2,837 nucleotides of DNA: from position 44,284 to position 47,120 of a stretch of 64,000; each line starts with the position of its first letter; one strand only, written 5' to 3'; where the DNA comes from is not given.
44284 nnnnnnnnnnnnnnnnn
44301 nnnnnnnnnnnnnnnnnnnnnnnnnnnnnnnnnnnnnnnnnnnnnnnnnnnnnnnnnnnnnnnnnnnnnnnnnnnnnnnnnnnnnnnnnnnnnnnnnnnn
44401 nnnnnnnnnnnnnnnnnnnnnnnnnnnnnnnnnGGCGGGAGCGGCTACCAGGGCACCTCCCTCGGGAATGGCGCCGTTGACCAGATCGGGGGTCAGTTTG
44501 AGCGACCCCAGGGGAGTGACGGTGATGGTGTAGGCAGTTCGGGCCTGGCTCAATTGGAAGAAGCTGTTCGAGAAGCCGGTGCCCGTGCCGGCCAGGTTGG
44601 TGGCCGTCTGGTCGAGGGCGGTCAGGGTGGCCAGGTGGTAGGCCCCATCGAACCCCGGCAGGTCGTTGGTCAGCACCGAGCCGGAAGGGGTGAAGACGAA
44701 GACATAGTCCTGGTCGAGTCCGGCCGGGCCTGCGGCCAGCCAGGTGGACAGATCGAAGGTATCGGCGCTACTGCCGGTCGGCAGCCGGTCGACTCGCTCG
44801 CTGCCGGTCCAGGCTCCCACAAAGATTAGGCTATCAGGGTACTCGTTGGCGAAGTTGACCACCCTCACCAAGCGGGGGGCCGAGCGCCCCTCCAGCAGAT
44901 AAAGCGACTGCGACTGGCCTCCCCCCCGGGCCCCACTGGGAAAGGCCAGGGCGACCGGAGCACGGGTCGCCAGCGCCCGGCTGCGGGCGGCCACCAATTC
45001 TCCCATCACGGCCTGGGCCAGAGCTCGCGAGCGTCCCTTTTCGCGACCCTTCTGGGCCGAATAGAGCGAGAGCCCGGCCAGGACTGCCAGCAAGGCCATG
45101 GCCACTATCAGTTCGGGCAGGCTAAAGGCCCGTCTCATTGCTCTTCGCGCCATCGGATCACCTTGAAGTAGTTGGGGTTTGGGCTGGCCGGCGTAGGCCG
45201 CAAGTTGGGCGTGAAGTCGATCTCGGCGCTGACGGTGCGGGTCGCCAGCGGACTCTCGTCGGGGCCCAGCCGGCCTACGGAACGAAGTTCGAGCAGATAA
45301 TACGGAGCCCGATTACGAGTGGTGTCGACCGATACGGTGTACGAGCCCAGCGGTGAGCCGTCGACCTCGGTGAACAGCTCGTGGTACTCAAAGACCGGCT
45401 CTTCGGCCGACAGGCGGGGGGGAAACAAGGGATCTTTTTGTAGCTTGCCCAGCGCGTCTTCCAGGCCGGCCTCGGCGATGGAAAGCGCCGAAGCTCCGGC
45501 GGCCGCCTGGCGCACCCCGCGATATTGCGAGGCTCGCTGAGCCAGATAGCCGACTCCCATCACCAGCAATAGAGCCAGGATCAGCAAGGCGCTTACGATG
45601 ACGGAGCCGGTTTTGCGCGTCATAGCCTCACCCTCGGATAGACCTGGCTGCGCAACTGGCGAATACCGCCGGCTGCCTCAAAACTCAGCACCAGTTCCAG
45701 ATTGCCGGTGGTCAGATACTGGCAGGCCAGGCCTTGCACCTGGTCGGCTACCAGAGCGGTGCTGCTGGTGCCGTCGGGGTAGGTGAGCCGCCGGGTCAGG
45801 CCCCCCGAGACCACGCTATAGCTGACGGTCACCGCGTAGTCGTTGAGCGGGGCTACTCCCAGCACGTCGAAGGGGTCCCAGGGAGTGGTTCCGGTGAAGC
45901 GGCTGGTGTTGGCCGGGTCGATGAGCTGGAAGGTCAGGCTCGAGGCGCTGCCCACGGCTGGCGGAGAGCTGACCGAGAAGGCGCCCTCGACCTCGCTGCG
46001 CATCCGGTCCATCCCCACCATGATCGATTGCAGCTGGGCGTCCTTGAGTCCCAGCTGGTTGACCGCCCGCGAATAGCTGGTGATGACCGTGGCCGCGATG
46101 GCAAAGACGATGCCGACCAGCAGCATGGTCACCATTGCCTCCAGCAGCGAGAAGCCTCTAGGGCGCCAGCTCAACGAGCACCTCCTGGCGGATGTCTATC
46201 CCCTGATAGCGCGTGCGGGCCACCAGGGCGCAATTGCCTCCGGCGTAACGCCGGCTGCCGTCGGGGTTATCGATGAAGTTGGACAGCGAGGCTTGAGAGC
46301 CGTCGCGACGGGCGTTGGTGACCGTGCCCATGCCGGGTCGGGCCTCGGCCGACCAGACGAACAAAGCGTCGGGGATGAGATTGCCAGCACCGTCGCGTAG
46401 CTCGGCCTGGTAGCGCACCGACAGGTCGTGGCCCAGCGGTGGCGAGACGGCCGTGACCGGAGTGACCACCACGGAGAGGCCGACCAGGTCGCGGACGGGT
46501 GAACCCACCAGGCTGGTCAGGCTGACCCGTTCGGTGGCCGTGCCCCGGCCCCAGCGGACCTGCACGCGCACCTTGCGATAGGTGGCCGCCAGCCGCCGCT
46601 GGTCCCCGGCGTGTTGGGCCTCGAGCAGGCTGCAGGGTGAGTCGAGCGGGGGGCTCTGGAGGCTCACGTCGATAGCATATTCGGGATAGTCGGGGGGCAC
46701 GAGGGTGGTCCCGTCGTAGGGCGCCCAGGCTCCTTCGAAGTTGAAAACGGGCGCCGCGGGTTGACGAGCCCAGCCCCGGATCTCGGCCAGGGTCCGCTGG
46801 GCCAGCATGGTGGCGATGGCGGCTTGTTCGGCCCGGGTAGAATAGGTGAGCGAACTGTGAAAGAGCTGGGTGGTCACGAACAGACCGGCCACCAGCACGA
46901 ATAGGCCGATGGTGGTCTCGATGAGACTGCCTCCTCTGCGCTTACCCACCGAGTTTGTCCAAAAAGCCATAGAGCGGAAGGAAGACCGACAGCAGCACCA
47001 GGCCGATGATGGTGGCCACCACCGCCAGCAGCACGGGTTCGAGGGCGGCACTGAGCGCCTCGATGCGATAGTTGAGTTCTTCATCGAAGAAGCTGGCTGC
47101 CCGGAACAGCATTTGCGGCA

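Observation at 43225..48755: Amidase_2 - GspF - three minor pseudopilins - prepilin::PD40 beta-propeller fusion in one tightly overlapped operon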

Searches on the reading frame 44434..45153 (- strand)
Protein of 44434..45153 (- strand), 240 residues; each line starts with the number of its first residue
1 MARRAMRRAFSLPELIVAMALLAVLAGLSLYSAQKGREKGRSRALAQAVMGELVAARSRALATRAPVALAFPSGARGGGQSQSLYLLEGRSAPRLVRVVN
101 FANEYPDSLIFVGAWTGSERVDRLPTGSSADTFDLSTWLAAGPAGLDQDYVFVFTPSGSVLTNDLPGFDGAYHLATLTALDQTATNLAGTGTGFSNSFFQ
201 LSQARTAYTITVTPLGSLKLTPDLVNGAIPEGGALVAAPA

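Call 48: search_solved_structures(query=A4, max_evalue=1, show_alignments=2)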
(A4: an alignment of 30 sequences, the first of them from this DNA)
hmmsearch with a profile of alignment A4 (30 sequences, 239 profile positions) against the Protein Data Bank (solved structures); distinct sequences matched with E-value up to 1: 21.
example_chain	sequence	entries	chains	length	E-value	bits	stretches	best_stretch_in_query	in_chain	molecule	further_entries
7tgg_A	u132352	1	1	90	1.6e-05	27.3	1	2-60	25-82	Geopilin domain 1 protein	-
9egp_A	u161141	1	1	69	9.5e-05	24.7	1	2-39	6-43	Geopilin domain 1 protein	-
9laa_A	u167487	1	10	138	0.00062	22.1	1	3-51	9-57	Type IV pilin protein PilA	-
9lab_B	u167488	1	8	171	0.0019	20.5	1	1-42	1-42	MSHA major pilin subunit MshA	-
2m7g_A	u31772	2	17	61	0.0021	20.4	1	7-61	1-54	Geopilin domain 1 protein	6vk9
5wda_A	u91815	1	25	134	0.0028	19.9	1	7-46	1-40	General secretion pathway protein G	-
6xxd_A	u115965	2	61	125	0.0069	18.6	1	7-48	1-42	PilA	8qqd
1oqw_A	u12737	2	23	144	0.0093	18.2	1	7-62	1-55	Fimbrial protein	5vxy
2hi2_A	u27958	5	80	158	0.032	16.5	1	7-47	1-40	Fimbrial protein | PilA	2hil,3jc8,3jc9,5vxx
8p3b_A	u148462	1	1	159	0.034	16.4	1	7-48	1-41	Fimbrial protein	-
5kua_A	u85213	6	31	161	0.036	16.3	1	7-47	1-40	pilin | Neisseria meningitidis PilE variant SB-GATDH | Neisseria meningitidis PilE, SB-DATDH variant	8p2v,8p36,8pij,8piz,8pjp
8tum_e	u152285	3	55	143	0.037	16.3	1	7-43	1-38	Type IV major pilin protein PilA | Pilin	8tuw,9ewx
5g23_A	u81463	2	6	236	0.038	16.2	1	2-33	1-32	TYPE-IV LIKE PILIN TTHA1219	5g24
1ay2_A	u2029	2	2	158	0.039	16.2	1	7-47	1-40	TYPE 4 PILIN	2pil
8tj2_C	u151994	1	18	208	0.068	15.4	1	7-42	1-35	Type IV major pilin protein PilA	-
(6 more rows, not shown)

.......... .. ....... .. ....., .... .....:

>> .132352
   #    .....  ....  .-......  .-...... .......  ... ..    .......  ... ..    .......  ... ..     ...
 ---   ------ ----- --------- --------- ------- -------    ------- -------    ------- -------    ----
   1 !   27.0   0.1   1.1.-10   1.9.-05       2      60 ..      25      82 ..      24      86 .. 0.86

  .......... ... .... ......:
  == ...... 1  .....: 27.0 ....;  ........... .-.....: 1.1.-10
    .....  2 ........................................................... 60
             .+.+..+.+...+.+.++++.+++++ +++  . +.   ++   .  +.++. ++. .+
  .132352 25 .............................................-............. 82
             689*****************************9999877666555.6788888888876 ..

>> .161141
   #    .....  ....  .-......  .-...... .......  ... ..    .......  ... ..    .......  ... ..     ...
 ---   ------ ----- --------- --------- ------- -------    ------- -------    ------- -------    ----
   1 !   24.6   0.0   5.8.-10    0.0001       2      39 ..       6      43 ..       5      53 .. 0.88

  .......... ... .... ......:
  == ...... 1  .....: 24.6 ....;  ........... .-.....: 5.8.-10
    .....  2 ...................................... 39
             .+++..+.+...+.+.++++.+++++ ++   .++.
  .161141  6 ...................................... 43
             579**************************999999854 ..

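Call 49: find_homologous_proteins(query=A4, max_evalue=0.00001)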
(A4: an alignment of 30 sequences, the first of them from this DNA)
Query A4 (30 sequences) (240 aa, profile of the alignment): 20 proteins with E <= 0.00001 among 8000 candidates.
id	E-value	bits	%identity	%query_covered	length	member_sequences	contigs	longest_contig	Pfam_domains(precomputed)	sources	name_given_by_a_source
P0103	2.2e-74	267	39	94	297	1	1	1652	-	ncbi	ncbi:MAG: prepilin-type N-terminal cleavage/methylation domain-containing protein, partial [Candidat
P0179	7.0e-9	53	33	38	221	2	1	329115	-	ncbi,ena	-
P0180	3.7e-8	51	27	86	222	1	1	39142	-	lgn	-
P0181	1.5e-7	49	35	30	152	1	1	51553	PF07963.18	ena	-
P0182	2.7e-7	48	37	30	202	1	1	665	PF07963.18,PF12019.14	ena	-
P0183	4.5e-7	47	39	26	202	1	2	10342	PF07963.18,PF12019.14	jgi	-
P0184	4.5e-7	47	39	26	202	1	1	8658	PF07963.18,PF12019.14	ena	-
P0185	5.9e-7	47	37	29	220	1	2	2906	PF07963.18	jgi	jgi:prepilin-type N-terminal cleavage/methylation domain-containing protein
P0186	5.9e-7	47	32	28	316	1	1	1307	PF07963.18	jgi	jgi:prepilin-type N-terminal cleavage/methylation domain-containing protein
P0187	8.7e-7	46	39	26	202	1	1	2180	PF07963.18,PF12019.14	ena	-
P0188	9.5e-7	46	39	26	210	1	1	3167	PF07963.18,PF12019.14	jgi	jgi:type IV fimbrial biogenesis protein FimT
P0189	2.5e-6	45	39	15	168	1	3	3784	PF07963.18,PF12019.14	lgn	-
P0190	3.4e-6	44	37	28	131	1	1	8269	PF07963.18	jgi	jgi:general secretion pathway protein H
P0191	3.6e-6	44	36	28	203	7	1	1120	PF07963.18,PF12019.14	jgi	jgi:type IV fimbrial biogenesis protein FimT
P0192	4.1e-6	44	29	67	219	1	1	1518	PF07963.18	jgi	-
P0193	4.8e-6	44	37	26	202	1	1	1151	PF07963.18,PF12019.14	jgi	-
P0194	5.0e-6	44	37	26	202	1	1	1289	PF07963.18,PF12019.14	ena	-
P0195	7.7e-6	43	23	51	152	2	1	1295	PF07963.18,PF12019.14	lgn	-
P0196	8.5e-6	43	37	26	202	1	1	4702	PF07963.18,PF12019.14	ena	-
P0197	8.5e-6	43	37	26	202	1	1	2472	PF07963.18,PF12019.14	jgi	-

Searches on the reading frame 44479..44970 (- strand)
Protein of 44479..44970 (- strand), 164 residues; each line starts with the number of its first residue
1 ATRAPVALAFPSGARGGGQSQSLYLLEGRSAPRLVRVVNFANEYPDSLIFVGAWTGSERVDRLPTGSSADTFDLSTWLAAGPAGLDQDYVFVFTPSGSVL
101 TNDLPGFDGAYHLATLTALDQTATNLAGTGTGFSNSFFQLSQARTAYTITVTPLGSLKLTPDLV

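Call 68: find_homologous_proteins(query=A6, max_evalue=1e-8)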
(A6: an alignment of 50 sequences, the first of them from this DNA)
Query A6 (50 sequences): 8000 candidates shared short words with the query, none scored E <= 1e-8.

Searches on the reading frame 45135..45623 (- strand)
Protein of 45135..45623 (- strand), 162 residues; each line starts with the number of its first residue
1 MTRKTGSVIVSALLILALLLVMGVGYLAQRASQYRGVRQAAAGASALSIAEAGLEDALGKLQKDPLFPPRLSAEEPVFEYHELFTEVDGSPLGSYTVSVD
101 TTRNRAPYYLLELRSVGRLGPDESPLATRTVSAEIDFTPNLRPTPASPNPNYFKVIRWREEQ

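Call 4: search_protein_families(library=pfam, proteins=[window:45135-45623:-], max_evalue=0.1)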
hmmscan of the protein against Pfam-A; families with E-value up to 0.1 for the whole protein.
window:45135-45623:- (162 aa): 0 families

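Call 5: search_protein_families(library=ncbifam, proteins=[window:45135-45623:-], max_evalue=0.1)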
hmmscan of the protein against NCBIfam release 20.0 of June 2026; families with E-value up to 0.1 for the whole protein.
window:45135-45623:- (162 aa): 2 families
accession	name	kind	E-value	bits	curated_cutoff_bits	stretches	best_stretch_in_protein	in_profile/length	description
NF037980.1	T2SS_GspK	equivalog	0.0021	17.7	130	1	6-64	3-61/307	type II secretion system minor pseudopilin GspK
NF041014.1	pilin_ComGG_2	equivalog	0.038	14.6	40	1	4-60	3-59/101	competence type IV pilus minor pilin ComGG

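Call 81: search_solved_structures(query=A9, max_evalue=5)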
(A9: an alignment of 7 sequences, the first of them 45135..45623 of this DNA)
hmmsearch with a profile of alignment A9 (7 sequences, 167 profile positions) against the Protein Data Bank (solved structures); distinct sequences matched with E-value up to 5: 2.
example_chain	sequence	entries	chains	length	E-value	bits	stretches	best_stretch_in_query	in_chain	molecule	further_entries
7tgg_A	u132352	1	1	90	0.29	14.2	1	2-73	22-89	Geopilin domain 1 protein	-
6qvi_A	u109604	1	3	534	0.41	13.7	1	64-131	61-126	ComZ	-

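Call 82: search_protein_families(library=pfam, alignment_id=A9, max_evalue=1)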
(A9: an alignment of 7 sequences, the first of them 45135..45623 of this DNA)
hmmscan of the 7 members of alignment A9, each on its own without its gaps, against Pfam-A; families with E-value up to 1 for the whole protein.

A. member 1, window:45135-45623:- (162 aa): 1 family
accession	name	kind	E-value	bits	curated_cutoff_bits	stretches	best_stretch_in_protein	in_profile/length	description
PF17259.7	DUF5325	-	0.14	12.5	25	1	6-28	29-51/61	Family of unknown function (DUF5325)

B. families by the number of members that match (of 7 scanned): 6 families
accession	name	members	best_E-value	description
PF02203.21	TarH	3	0.00028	Tar ligand binding domain homologue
PF17259.7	DUF5325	1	0.14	Family of unknown function (DUF5325)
PF04246.17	RseC_MucC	1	0.21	Positive regulator of sigma(E), RseC/MucC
PF20538.3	DUF6753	1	0.24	Family of unknown function (DUF6753)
PF05957.18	DUF883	1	0.53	DUF883 N-terminal domain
PF13400.11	Tad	1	0.63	Putative Flp pilus-assembly TadE/G-like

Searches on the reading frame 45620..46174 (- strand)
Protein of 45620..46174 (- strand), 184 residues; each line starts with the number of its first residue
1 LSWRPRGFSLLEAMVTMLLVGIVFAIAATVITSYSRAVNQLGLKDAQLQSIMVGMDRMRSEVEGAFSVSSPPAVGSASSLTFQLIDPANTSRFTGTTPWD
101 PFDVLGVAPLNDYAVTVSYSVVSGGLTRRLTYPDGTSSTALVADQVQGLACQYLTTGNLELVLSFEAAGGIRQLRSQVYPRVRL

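Call 4: search_protein_families(library=pfam, proteins=[window:45620-46174:-], max_evalue=0.1)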
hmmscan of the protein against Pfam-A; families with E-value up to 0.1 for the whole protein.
window:45620-46174:- (184 aa): 2 families
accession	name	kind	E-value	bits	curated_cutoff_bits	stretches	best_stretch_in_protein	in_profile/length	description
PF07963.17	N_methyl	-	2.5e-06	27.2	21.2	1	6-27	5-26/27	Prokaryotic N-terminal methylation motif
PF19942.4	DUF6404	-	0.071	13.9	27.6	0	2-41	70-109/115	Family of unknown function (DUF6404)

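Call 5: search_protein_families(library=ncbifam, proteins=[window:45620-46174:-], max_evalue=0.1)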
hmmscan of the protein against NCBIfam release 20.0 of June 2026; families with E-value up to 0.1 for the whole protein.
window:45620-46174:- (184 aa): 10 families
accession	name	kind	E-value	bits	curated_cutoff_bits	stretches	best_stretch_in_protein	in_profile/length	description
TIGR02532.1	IV_pilin_GFxxxE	domain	5.1e-05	22.9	16.3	1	6-28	2-24/24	prepilin-type N-terminal cleavage/methylation domain-containing protein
TIGR01708.2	typeII_sec_gspH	equivalog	0.0004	20.4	80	1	6-32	2-28/169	type II secretion system minor pseudopilin GspH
TIGR01710.1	typeII_sec_gspG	equivalog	0.0033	17.5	88.85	1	6-62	1-56/134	type II secretion system major pseudopilin GspG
NF007862.0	PRK10574.1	equivalog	0.016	15.3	138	1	5-52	4-47/145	prepilin peptidase-dependent pilin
NF041002.1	pilin_ComGF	equivalog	0.034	14.4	80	1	6-63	2-57/139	competence type IV pilus minor pilin ComGF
NF007800.0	PRK10506.1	equivalog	0.035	13.9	158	1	5-35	8-38/163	prepilin peptidase-dependent protein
NF007660.0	PRK10332.1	equivalog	0.044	14.3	86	1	5-48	8-47/107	prepilin-type N-terminal cleavage/methylation domain-containing protein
TIGR02523.1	type_IV_pilV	equivalog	0.048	14.2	52.2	1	6-60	2-56/139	type IV pilus modification protein PilV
NF007848.0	PRK10557.1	equivalog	0.059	12.7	120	1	2-41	7-46/192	prepilin peptidase-dependent protein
NF041775.1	typeIV_PilA_Myxo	equivalog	0.062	13.3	400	1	4-32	9-37/214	type IV pilin protein PilA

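Call 80: search_solved_structures(query=A8, max_evalue=5)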
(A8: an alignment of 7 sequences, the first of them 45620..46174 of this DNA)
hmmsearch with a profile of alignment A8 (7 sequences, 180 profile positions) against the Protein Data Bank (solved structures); distinct sequences matched with E-value up to 5: 10.
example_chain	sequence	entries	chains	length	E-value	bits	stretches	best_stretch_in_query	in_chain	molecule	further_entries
9laa_A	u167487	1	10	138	0.0044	19.8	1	2-38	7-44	Type IV pilin protein PilA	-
9egp_A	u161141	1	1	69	0.0054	19.5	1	2-56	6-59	Geopilin domain 1 protein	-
7tgg_A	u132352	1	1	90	0.023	17.5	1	2-49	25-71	Geopilin domain 1 protein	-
9lab_B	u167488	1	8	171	0.2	14.4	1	1-26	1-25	MSHA major pilin subunit MshA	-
8uhf_A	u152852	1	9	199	0.32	13.8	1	7-89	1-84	Toxin co-regulated pilin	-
7z0s_E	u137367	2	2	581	1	12.1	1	38-105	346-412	Formate hydrogenlyase subunit 5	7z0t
8pfb_G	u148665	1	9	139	1.5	11.6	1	7-45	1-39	Type IV pilin PilE1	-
8p3b_A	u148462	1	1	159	1.9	11.3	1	7-37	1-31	Fimbrial protein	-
1ay2_A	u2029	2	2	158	2.1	11.1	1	7-38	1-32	TYPE 4 PILIN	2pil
2hi2_A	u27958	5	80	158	2.1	11.1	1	7-37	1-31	Fimbrial protein | PilA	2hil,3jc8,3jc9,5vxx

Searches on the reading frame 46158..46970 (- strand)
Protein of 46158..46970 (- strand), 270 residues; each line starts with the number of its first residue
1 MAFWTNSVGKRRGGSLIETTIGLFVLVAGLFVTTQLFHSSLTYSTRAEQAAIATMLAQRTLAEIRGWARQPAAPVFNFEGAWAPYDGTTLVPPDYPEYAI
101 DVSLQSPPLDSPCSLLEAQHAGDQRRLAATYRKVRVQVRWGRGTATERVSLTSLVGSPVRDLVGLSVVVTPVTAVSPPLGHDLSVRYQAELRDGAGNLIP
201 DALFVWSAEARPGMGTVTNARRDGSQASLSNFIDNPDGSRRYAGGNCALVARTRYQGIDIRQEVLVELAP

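Call 4: search_protein_families(library=pfam, proteins=[window:46158-46970:-], max_evalue=0.1)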
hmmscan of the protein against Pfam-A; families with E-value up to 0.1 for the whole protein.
window:46158-46970:- (270 aa): 0 families

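Call 5: search_protein_families(library=ncbifam, proteins=[window:46158-46970:-], max_evalue=0.1)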
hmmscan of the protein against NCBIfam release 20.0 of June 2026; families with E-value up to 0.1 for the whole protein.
window:46158-46970:- (270 aa): 1 family
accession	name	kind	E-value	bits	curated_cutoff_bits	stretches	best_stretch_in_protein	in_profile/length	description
TIGR02523.1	type_IV_pilV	equivalog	0.0007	20.1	52.2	1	12-65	2-55/139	type IV pilus modification protein PilV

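Call 79: search_solved_structures(query=A7, max_evalue=5)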
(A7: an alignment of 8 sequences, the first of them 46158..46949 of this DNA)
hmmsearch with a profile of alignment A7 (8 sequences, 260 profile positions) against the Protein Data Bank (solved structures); distinct sequences matched with E-value up to 5: 3.
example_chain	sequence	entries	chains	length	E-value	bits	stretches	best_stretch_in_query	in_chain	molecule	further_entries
5g23_A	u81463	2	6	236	0.14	14.5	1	5-42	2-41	TYPE-IV LIKE PILIN TTHA1219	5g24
6amb_B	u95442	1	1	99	0.25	13.6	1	68-142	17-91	Afadin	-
1z24_A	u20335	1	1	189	0.46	12.8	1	202-247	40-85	Insecticyanin A form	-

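Call 83: search_protein_families(library=pfam, alignment_id=A7, max_evalue=1)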
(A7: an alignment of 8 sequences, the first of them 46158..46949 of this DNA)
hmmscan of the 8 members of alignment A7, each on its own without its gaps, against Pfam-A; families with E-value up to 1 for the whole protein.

A. member 1, window:46158-46949:- (263 aa): 0 families

B. families by the number of members that match (of 8 scanned): 6 families
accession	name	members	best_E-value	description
PF07963.17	N_methyl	5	0.0055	Prokaryotic N-terminal methylation motif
PF14130.12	Cap4_nuclease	1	0.07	Cap4, dsDNA endonuclease domain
PF02600.21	DsbB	1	0.1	Disulfide bond formation protein DsbB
PF13009.11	Integrase_2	1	0.15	Putative integrase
PF02369.22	Big_1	1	0.16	Bacterial Ig-like domain (group 1)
PF23082.1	Myb_DNA-binding_2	1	0.23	Myb-like DNA-binding domain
